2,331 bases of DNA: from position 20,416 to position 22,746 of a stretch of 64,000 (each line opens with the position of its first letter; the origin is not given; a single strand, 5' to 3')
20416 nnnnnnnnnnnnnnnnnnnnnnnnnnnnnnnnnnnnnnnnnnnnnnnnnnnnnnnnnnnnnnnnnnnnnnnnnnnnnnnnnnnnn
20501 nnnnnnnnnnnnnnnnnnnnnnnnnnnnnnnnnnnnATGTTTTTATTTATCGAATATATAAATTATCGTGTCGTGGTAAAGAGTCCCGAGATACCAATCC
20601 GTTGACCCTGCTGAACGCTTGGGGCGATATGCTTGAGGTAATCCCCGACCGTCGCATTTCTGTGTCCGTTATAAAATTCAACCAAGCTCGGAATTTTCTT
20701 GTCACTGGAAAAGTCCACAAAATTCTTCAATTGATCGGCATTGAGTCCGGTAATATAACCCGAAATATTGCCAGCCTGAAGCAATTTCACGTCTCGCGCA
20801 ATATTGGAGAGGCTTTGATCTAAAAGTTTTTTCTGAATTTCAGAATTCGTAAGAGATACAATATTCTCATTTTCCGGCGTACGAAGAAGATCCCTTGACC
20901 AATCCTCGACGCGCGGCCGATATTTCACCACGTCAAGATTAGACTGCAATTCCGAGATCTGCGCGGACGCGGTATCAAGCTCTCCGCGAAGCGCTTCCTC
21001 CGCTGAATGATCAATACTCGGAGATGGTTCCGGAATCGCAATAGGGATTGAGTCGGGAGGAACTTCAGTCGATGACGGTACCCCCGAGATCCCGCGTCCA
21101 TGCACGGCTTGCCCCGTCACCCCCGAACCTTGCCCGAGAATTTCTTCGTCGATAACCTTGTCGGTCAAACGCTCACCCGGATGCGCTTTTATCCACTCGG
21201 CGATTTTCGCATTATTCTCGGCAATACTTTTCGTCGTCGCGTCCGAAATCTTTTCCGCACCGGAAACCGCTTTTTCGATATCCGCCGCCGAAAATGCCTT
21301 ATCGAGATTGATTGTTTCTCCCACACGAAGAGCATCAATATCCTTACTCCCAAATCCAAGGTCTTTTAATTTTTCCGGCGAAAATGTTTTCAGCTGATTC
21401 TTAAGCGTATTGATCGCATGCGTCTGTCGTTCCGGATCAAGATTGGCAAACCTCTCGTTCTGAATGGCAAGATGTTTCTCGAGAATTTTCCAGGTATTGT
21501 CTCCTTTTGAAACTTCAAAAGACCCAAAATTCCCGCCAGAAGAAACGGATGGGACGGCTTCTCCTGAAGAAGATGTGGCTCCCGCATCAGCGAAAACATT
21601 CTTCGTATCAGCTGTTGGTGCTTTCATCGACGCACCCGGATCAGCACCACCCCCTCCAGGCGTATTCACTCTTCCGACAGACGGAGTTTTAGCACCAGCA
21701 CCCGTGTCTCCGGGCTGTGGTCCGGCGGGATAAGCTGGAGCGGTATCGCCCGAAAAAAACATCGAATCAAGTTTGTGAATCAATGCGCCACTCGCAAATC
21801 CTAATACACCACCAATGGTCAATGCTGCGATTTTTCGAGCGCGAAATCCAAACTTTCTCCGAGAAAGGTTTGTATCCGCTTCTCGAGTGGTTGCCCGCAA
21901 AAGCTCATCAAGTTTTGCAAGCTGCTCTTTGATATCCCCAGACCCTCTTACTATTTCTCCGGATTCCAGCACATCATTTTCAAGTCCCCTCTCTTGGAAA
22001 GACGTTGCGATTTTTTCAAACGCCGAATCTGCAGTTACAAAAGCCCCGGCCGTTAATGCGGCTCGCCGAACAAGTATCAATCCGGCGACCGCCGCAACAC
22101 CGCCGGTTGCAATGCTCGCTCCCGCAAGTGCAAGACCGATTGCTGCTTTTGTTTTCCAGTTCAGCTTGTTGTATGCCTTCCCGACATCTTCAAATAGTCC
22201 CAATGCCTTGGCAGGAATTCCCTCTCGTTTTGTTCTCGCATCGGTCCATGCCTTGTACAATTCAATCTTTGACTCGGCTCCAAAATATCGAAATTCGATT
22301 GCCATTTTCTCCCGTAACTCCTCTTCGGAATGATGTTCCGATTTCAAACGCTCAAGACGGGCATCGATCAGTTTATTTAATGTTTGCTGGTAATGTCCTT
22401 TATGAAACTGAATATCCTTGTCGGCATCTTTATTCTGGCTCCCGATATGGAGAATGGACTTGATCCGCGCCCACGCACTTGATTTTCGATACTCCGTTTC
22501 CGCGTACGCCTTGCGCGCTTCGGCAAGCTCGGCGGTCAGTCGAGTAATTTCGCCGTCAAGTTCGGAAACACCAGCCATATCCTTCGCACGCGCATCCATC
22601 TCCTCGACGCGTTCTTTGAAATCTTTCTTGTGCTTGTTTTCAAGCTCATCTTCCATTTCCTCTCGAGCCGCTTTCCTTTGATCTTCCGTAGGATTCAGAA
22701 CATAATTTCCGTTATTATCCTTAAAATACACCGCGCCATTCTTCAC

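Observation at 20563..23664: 1034-aa protein with a 60-residue Pro/Thr/Ser linker next to two PMT-family GT-C enzymes: candidate O-glycosylated surface protein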

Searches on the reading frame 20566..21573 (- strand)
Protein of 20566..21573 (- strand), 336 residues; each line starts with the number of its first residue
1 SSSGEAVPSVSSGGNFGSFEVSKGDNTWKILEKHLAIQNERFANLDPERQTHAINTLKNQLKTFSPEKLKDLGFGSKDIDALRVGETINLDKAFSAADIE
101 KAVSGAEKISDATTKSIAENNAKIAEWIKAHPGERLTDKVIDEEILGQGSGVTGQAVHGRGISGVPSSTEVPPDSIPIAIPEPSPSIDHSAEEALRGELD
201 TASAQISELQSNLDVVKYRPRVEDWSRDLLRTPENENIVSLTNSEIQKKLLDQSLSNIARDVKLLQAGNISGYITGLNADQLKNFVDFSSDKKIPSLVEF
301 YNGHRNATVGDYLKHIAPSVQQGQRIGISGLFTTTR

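Call 90: predict_structure(alignment_id=A10)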
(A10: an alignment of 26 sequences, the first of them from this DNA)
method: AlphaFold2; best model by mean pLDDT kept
length: 336 residues; sequences in the alignment: 26
mean_pLDDT: 81.3   pTM: 0.46
mean pLDDT of the five models: 81.3, 81.0, 80.0, 78.8, 77.4
residues with pLDDT >= 90: 200; 70-90: 60; 50-70: 24; < 50: 52
segments of 3 or more residues with pLDDT < 50: 1-14, 150-156, 159-178, 180-189
pLDDT, mean of each block of 10 residues (from residue 1): 39 65 92 96 96 96 96 94 94 96 97 92 91 84 74 46 36 41 46 67 71 81 92 73 78 96 94 92 95 92 94 93 91 81
secondary structure, 60 per line:
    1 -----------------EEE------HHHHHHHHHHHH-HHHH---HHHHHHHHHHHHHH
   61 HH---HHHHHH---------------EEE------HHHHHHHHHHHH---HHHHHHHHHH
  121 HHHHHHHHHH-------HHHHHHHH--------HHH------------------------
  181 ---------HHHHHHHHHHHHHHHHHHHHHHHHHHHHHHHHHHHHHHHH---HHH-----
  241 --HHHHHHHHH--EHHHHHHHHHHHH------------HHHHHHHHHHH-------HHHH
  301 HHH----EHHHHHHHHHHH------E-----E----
elements in order: E18-20 H27-38 H40-43 H47-62 H66-71 E87-89 H96-107 H111-130 H138-145 H190-229 H243-251 H255-266 H279-289 H297-303 H309-319
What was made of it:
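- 21139..21522 (-): Conserved alpha/beta module (aa 715-842) with the signature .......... ... LxxGxxIxL; it resembles LysM in sequence motif only. pLDDT 92-97 (call 90).
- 21007..21138 (-): Second Pro/Ser-rich disordered linker (aa 843-886). pLDDT <50 (call 90).
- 20566..21006 (-): Swappable C-terminal helical module (aa 887-1033) ending in GLFTTTR, one of several module types in the family. pLDDT 71-96 (call 90).
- On LysM domain (PF01476): The model has pLDDT 92-97 in this module (call 90).
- C-terminal modules fold confidently (mean pLDDT 81, call 90).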

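Call 93: fold_search(model_id=the predicted structure, library=pdb)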
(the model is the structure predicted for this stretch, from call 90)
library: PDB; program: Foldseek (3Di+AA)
matches with E <= 10: 7; with E <= 0.001: 0
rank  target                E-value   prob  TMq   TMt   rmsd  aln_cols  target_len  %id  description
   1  1rp3_G                2.6e+00  0.03  0.12  0.17  20.8       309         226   12  Cocrystal structure of the flagellar sigma/anti-sigma complex, Sigma-28/FlgM (released 2004-04-06)
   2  3l0i_C                5.9e+00  0.02  0.11  0.11  12.7       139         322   12  Complex structure of SidM/DrrA with the wild type Rab1 (released 2009-12-22)
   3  7r5k_C0               7.3e+00  0.02  0.08  0.02  14.4        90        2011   18  Human nuclear pore complex (constricted) (released 2022-06-22)
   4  7qhs_2                7.7e+00  0.02  0.08  0.05  18.9       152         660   14  S. cerevisiae CMGE nucleating origin DNA melting (released 2022-06-15)
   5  4xei_F                8.6e+00  0.02  0.08  0.13  11.9       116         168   10  Orthorhombic isomorph of bovine Arp2/3 complex (released 2015-09-02)
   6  8s5f_F                9.0e+00  0.03  0.12  0.13   8.6        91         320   18  Crystal structure of the HExxH domain of ChlBHExxH a novel alpha-ketoglutarate dependent oxygenase (released 2024-10-02)
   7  8s5f_A                9.5e+00  0.03  0.12  0.12   8.6        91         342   18  Crystal structure of the HExxH domain of ChlBHExxH a novel alpha-ketoglutarate dependent oxygenase (released 2024-10-02)
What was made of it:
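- On LysM domain (PF01476): Foldseek against the PDB returns 7 matches, all with E>2 and none a LysM (call 93).
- Closest known: LysM peptidoglycan-binding domain. Different: A confident model finds no LysM structure in the PDB (call 93).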

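Call 96: fold_search(model_id=the predicted structure, library=viral)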
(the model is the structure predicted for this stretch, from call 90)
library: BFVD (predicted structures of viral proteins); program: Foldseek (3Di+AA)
matches with E <= 10: 37; with E <= 0.001: 0
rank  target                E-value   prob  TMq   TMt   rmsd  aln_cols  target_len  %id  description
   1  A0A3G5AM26            4.0e-01  0.10  0.11  0.09  25.4       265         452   15  Uncharacterized protein [Sylvanvirus sp.]
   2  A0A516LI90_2          1.1e+00  0.04  0.14  0.05  19.5       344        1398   14  (no name in the UniProt tables at hand)
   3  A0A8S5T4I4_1          1.3e+00  0.05  0.13  0.05  27.3       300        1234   12  Tape measure protein N-terminal domain-containing protein [Siphoviridae sp. ctn8e14]
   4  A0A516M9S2            1.6e+00  0.02  0.09  0.08  21.9       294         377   15  (no name in the UniProt tables at hand)
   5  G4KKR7                2.0e+00  0.04  0.09  0.05  16.1       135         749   10  (no name in the UniProt tables at hand)
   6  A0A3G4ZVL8            2.6e+00  0.06  0.14  0.16  22.3       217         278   11  Uncharacterized protein [Edafosvirus sp.]
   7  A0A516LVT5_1          2.6e+00  0.02  0.10  0.04  25.9       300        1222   14  (no name in the UniProt tables at hand)
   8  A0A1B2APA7            2.9e+00  0.02  0.10  0.05  27.5       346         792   12  (no name in the UniProt tables at hand)
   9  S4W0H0                3.6e+00  0.11  0.12  0.08  13.3       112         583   12  N-acetyl-glucosamine transferase [Pandoravirus salinus]
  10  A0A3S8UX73            3.6e+00  0.09  0.11  0.08  18.1       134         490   10  Uncharacterized protein [Megavirus baoshan]
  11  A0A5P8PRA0            4.2e+00  0.04  0.13  0.11  38.5       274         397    9  Uncharacterized protein [Vibrio phage phi50-12]
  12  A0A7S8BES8            4.2e+00  0.03  0.10  0.10  13.7       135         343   15  Uncharacterized protein [Medusavirus stheno T3]
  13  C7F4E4                4.4e+00  0.01  0.10  0.09  19.8       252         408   15  (no name in the UniProt tables at hand)
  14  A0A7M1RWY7            4.7e+00  0.01  0.10  0.06  26.1       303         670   12  Uncharacterized protein [uncultured phage cr118_1]
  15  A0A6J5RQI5            4.9e+00  0.02  0.13  0.08  31.7       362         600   11  Uncharacterized protein [uncultured Caudovirales phage]
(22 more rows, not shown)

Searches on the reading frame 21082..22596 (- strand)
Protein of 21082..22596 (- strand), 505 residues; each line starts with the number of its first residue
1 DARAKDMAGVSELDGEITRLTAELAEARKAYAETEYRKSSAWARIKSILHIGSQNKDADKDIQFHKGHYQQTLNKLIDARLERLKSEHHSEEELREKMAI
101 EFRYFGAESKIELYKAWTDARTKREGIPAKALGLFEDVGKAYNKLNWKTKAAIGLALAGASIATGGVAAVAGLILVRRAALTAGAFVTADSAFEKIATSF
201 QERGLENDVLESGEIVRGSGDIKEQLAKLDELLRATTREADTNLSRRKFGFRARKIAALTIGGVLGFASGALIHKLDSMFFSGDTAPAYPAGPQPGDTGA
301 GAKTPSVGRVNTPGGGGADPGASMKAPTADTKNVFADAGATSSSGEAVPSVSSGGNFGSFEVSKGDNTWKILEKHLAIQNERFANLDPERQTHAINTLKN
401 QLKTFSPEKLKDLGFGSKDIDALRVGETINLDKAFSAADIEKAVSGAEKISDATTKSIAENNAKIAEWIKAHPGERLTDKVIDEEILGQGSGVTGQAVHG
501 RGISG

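Call 53: find_homologous_proteins(query=A5, max_evalue=0.00001)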
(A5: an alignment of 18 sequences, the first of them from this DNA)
Query A5 (18 sequences) (505 aa, profile of the alignment): 3 proteins with E <= 0.00001 among 8000 candidates.
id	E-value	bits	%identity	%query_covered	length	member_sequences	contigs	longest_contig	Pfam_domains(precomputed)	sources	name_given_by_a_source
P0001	2.0e-142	494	100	100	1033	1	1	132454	-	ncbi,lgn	-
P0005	3.1e-142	493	37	96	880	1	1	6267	-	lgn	-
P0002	1.4e-113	399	58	99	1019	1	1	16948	-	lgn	-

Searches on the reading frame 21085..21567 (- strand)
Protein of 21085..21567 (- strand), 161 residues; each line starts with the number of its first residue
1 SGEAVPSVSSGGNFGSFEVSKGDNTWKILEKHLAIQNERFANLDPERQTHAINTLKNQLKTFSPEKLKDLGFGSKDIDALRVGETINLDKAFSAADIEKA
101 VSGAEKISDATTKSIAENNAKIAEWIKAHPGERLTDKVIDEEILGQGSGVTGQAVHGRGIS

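Call 78: search_protein_families(library=pfam, proteins=[window:21085-21567:-], max_evalue=1)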
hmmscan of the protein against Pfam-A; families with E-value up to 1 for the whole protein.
window:21085-21567:- (161 aa): 1 family
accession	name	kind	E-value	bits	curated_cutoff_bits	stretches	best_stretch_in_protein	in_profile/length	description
PF01418.23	HTH_6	-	0.11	12.9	28.3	1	104-131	4-30/77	Helix-turn-helix domain, rpiR family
